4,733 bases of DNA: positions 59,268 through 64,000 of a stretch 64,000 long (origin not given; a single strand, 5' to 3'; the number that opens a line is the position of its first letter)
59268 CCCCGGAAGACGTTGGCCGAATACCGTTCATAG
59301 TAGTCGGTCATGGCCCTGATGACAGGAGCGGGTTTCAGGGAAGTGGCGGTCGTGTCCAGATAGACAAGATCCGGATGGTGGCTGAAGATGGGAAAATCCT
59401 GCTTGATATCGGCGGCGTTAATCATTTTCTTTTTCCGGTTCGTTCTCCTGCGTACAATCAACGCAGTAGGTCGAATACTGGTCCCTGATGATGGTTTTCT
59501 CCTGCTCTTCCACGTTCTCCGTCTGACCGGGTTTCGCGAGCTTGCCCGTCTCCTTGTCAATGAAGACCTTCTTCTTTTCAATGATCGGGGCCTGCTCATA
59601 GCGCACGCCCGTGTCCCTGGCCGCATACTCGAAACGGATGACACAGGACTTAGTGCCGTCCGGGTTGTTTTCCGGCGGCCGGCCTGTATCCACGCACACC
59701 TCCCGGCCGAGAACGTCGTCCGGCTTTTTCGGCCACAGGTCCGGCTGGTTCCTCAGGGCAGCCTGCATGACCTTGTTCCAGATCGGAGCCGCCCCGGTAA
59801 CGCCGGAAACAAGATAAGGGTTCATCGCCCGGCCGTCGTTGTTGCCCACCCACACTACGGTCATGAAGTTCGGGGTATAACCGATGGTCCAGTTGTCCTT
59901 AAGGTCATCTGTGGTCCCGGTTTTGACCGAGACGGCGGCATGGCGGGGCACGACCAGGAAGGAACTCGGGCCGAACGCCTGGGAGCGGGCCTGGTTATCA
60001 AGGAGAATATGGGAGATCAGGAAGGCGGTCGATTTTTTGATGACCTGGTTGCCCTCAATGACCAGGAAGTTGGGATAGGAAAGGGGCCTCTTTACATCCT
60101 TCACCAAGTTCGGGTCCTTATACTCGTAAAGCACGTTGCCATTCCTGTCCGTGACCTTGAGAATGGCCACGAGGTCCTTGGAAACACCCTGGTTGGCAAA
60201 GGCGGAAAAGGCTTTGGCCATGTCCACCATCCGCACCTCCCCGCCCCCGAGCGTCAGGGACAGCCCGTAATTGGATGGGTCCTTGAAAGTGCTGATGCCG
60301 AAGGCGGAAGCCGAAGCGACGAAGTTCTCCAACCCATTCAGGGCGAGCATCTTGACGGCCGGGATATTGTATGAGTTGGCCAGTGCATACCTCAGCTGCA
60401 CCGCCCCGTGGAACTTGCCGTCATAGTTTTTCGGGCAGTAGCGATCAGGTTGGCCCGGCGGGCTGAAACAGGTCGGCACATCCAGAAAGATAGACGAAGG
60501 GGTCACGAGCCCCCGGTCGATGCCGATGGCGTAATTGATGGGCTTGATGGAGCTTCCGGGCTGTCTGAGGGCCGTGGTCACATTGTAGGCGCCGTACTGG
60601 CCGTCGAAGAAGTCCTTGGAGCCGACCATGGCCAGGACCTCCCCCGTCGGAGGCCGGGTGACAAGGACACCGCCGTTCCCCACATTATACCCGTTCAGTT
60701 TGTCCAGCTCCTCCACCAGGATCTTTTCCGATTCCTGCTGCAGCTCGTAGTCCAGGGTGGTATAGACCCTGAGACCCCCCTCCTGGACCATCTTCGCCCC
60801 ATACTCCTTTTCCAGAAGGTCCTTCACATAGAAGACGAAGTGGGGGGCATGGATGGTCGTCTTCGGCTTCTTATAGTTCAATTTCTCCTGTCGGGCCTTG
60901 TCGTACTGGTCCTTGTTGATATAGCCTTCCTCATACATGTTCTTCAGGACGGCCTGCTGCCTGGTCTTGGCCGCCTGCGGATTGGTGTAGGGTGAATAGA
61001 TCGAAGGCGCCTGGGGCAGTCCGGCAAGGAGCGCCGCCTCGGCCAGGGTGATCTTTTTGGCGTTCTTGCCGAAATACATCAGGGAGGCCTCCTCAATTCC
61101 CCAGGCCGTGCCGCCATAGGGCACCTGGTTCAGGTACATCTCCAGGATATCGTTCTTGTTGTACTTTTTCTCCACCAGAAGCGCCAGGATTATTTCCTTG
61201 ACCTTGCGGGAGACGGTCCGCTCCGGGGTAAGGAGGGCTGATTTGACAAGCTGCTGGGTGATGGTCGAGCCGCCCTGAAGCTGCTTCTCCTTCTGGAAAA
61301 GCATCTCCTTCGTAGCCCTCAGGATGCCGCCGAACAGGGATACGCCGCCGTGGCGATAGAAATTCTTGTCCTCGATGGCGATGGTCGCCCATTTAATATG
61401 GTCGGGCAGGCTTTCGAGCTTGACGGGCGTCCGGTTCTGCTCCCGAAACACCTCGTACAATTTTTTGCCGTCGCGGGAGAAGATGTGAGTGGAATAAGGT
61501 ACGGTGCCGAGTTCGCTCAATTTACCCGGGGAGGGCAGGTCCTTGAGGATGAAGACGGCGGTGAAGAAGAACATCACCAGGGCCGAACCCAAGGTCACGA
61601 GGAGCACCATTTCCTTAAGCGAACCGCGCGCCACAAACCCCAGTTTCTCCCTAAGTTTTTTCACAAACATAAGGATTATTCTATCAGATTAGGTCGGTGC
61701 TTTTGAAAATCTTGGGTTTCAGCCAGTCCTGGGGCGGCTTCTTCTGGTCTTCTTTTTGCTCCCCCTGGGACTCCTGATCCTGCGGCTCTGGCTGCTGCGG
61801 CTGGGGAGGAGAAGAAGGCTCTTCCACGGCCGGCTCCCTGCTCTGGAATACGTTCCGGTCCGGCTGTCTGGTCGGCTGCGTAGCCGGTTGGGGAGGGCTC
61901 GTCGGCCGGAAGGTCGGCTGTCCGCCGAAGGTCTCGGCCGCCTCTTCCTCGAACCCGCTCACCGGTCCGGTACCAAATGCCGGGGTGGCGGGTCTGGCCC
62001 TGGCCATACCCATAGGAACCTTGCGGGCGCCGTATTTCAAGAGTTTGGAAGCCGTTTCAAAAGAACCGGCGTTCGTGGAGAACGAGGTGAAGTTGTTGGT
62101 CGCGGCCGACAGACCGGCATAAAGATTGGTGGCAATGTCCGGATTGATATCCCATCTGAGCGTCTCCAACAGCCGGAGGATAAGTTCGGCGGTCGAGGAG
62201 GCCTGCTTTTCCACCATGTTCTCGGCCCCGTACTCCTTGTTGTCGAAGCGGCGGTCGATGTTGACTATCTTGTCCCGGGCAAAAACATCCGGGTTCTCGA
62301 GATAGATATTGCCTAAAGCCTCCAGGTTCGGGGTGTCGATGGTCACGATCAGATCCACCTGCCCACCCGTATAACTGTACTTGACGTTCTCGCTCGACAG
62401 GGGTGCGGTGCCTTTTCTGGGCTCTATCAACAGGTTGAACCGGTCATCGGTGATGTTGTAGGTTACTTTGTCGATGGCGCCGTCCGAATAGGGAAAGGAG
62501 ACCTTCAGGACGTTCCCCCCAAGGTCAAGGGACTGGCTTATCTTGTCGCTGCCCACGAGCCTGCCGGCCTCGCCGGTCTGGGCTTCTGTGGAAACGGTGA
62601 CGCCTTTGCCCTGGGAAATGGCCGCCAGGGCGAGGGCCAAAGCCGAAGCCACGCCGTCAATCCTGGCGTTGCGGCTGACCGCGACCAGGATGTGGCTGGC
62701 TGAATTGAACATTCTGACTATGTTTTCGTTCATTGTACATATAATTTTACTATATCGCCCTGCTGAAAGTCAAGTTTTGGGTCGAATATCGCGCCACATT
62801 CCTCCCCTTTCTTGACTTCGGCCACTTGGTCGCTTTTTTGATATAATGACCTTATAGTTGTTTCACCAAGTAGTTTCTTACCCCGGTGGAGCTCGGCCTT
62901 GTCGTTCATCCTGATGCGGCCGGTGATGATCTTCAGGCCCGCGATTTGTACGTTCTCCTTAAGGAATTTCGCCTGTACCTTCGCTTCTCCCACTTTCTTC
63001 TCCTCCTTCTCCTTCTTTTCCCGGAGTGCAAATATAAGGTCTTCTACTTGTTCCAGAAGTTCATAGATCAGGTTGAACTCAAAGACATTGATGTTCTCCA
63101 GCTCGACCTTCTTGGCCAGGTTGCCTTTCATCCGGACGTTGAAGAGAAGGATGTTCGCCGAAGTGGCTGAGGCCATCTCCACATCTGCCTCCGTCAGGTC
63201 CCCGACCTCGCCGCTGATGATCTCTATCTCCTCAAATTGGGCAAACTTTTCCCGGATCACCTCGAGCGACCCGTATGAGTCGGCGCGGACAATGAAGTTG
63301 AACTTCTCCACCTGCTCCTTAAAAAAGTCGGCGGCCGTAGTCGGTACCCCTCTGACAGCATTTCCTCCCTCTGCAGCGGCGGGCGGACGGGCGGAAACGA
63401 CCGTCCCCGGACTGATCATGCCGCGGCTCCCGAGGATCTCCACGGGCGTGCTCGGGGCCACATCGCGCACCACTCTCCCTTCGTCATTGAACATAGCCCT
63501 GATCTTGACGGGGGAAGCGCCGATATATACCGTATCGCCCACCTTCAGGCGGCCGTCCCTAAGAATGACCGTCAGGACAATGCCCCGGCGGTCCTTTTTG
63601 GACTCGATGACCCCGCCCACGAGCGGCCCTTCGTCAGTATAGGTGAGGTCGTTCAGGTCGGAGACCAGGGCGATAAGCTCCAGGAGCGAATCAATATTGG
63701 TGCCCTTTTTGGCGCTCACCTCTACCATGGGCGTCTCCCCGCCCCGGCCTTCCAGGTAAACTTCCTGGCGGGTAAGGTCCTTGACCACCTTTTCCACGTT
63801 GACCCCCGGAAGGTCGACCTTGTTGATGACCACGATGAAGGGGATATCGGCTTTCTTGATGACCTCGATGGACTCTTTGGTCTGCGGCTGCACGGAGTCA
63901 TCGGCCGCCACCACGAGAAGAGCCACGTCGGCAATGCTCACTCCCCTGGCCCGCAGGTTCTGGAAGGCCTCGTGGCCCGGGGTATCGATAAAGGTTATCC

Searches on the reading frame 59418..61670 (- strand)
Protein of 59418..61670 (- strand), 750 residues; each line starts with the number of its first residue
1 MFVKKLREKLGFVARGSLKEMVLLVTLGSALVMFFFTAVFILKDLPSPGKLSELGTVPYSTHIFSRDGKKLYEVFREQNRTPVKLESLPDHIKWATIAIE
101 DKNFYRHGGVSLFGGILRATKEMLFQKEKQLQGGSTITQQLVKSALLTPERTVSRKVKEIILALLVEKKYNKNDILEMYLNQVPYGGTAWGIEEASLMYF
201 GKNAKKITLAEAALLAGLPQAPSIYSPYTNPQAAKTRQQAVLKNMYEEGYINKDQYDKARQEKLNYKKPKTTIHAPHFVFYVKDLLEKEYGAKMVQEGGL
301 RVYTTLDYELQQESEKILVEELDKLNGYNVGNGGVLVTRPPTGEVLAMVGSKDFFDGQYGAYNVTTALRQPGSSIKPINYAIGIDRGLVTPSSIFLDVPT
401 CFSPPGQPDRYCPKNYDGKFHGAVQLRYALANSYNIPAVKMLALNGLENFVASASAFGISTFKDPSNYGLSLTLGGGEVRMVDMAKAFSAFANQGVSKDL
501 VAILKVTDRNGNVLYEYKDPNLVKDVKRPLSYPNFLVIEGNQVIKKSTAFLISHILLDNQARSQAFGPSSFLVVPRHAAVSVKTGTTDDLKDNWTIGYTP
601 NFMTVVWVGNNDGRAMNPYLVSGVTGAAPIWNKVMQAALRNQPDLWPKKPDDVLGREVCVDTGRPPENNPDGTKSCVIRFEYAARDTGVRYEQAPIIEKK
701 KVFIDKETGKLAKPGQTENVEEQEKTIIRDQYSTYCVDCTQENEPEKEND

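Call 9: search_protein_families(library=pfam, proteins=[window:59418-61670:-], max_evalue=0.0001)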
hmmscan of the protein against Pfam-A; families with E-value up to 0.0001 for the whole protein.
window:59418-61670:- (750 aa): 2 families
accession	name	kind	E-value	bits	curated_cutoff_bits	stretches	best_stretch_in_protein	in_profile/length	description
PF00912.28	Transgly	-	1.8e-62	210.3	27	1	69-245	3-177/178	Transglycosylase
PF00905.27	Transpeptidase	-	9.2e-19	68.2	22.1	1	333-635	1-298/299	Penicillin binding protein transpeptidase domain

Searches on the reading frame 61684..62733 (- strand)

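Call 9: search_protein_families(library=pfam, proteins=[window:61684-62733:-], max_evalue=0.0001)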
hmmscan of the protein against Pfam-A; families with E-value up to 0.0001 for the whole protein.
window:61684-62733:- (349 aa): 1 family
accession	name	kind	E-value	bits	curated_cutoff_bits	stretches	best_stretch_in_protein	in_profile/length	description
PF01368.27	DHH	-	4.3e-06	27.5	28.1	1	15-207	2-124/125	DHH family, N-terminal domain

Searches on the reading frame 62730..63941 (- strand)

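Call 52: search_protein_families(library=pfam, proteins=[window:62730-63941:-], max_evalue=0.0001)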
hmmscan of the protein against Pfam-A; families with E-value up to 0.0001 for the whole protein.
window:62730-63941:- (403 aa): 4 families
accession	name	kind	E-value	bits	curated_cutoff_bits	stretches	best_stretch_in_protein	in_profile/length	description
PF11987.13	IF-2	-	1.2e-21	77.2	27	1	208-300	21-117/117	Translation-initiation factor 2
PF00009.33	GTP_EFTU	-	4.3e-19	69.3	26.5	1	1-91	90-183/188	Elongation factor Tu GTP binding domain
PF22042.2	EF-G_D2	-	4.6e-13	49.5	27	1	108-181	3-80/84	Elongation factor G domain 2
PF03144.31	GTP_EFTU_D2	-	2.7e-08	34.6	30.3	0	333-386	3-58/73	Elongation factor Tu domain 2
